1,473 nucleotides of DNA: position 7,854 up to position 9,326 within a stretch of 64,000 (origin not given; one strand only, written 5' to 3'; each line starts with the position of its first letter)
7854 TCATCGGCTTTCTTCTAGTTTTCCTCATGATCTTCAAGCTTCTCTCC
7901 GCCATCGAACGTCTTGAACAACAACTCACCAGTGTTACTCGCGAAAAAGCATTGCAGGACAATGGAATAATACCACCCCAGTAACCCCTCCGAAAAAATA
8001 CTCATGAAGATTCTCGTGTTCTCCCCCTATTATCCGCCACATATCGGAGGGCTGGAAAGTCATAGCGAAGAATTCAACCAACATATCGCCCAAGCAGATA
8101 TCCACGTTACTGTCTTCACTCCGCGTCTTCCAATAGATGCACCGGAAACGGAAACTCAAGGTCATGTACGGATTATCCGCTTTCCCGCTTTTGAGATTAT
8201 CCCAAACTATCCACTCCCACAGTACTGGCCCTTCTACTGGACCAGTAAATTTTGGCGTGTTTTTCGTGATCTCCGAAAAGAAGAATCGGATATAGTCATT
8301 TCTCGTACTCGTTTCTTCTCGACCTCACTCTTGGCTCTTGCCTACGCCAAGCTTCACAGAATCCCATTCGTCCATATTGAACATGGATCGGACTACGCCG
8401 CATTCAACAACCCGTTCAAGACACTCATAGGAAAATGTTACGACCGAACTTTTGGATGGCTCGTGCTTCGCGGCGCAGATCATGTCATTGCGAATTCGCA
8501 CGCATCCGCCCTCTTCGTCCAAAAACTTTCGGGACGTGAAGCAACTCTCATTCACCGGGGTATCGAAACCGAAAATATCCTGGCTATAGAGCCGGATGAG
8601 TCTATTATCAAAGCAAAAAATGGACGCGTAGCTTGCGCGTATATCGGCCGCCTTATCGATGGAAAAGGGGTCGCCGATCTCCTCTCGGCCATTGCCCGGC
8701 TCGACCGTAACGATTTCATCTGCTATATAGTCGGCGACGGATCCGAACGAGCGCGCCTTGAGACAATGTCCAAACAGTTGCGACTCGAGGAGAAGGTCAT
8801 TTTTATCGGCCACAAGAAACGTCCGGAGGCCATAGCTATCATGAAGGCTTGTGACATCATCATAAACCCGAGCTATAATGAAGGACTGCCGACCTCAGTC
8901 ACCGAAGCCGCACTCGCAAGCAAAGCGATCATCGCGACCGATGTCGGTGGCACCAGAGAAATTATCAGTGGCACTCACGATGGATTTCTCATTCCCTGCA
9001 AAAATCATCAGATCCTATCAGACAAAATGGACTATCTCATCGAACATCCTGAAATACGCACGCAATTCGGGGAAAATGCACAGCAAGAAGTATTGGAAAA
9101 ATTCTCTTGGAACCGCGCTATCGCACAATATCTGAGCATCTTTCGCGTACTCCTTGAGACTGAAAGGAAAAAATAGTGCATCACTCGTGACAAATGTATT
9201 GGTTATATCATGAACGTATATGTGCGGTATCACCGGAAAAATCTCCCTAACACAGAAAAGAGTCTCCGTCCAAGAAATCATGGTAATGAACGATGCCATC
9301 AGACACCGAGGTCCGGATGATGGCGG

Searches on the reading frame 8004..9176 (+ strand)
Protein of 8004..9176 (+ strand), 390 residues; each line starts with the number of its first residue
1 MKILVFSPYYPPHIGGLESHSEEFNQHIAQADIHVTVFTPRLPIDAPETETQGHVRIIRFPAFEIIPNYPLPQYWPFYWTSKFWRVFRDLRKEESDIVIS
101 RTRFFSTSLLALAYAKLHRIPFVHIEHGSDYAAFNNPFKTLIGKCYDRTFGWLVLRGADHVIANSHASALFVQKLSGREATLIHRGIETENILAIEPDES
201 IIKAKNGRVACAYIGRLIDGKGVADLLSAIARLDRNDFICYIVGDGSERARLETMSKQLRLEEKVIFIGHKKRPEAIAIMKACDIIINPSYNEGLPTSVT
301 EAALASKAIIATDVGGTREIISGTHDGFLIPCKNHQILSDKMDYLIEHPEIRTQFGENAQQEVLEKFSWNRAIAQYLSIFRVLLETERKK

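Call 5: search_protein_families(library=pfam, proteins=[window:8004-9176:+])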
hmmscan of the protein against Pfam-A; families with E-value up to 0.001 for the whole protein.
window:8004-9176:+ (390 aa): 5 families
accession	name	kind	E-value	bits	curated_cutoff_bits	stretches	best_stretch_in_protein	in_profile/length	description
PF00534.26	Glycos_transf_1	-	3.2e-37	128.2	26.4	1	206-361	13-171/172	Glycosyl transferases group 1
PF13692.12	Glyco_trans_1_4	-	1.9e-26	93.5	27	1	211-347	4-141/142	Glycosyl transferases group 1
PF13439.12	Glyco_transf_4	-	2.6e-22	80.1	28.5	1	14-190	1-169/170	Glycosyltransferase Family 4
PF13579.12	Glyco_trans_4_4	-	9.7e-14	52.4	29.7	1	15-177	1-146/158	Glycosyl transferase 4-like domain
PF13524.12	Glyco_trans_1_2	-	5.5e-07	30.1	25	1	227-377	6-143/144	Glycosyl transferase-like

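Call 55: search_protein_families(library=ncbifam, proteins=[window:8004-9176:+], max_evalue=0.00001)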
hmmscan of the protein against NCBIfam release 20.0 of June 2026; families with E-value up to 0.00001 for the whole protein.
window:8004-9176:+ (390 aa): 37 families (the best 25 are shown)
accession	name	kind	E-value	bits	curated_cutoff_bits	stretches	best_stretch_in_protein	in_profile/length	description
TIGR03088.1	stp2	hypoth_equivalog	7.1e-31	107.6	409.05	1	82-383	69-373/374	TIGR03088 family PEP-CTERM/XrtA system glycosyltransferase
NF047684.1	TeichurnBiosyTuaC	equivalog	7.3e-29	100.9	550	1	115-375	128-381/391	teichuronic acid biosynthesis protein TuaC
NF041876.1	EPS_EpsE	equivalog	5.1e-25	88.5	400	1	181-371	189-384/389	exopolysaccharide biosynthesis GT4 family glycosyltransferase EpsE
TIGR03449.1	mycothiol_MshA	equivalog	3.8e-21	75.4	462.5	1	15-382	21-402/406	D-inositol-3-phosphate glycosyltransferase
TIGR02149.1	glgA_Coryne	subfamily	5.3e-21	75.2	302.4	1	1-381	1-388/391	glycogen synthase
NF050063.1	ProtGlycPglJ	equivalog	2e-20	73.3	500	1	150-365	137-349/363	N-acetylgalactosamine-N,N'-diacetylbacillosaminyl-diphospho-undecaprenol 4-alpha-N-acetylgalactosaminyltransferase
TIGR04063.1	stp3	hypoth_equivalog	2.4e-20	72.8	442.05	1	148-384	148-396/397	TIGR04063 family PEP-CTERM/XrtA system glycosyltransferase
TIGR03999.1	thiol_BshA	equivalog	2.5e-20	72.7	273.7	1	239-384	231-374/375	N-acetyl-alpha-D-glucosaminyl L-malate synthase BshA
NF038229.1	Glyco4_Geo_Pelo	equivalog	1.1e-19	70.7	400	1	209-384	162-337/338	GPMC system family 4 glycosyltransferase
NF050056.1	ProtGlycPglH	equivalog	1.2e-18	67.4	600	1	207-379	178-349/354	GalNAc-alpha-(1->4)-GalNAc-alpha-(1->3)-diNAcBac-PP-undecaprenol alpha-1,4-N-acetyl-D-galactosaminyltransferase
NF046085.1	XrtY_assoc_Gly1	equivalog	3.7e-15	55.7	400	1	87-383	89-384/387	XrtY-associated glycosyltransferase XYAG1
NF041879.1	EPS_EpsH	equivalog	3.2e-14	52.5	800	1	210-385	239-418/431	exopolysaccharide biosynthesis glycosyltransferase EpsH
NF049988.1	MGlcDAGSynMgs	equivalog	8.3e-14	51.7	400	1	1-388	1-392/398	alpha-monoglucosyldiacylglycerol synthase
NF038298.1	EPS_HpsO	equivalog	8.7e-14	51.1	575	1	203-380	196-384/388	hormogonium polysaccharide biosynthesis glycosyltransferase HpsO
NF007396.0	PRK09922.1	equivalog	1.2e-13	50.7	385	1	177-348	145-326/361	lipopolysaccharide 1,6-galactosyltransferase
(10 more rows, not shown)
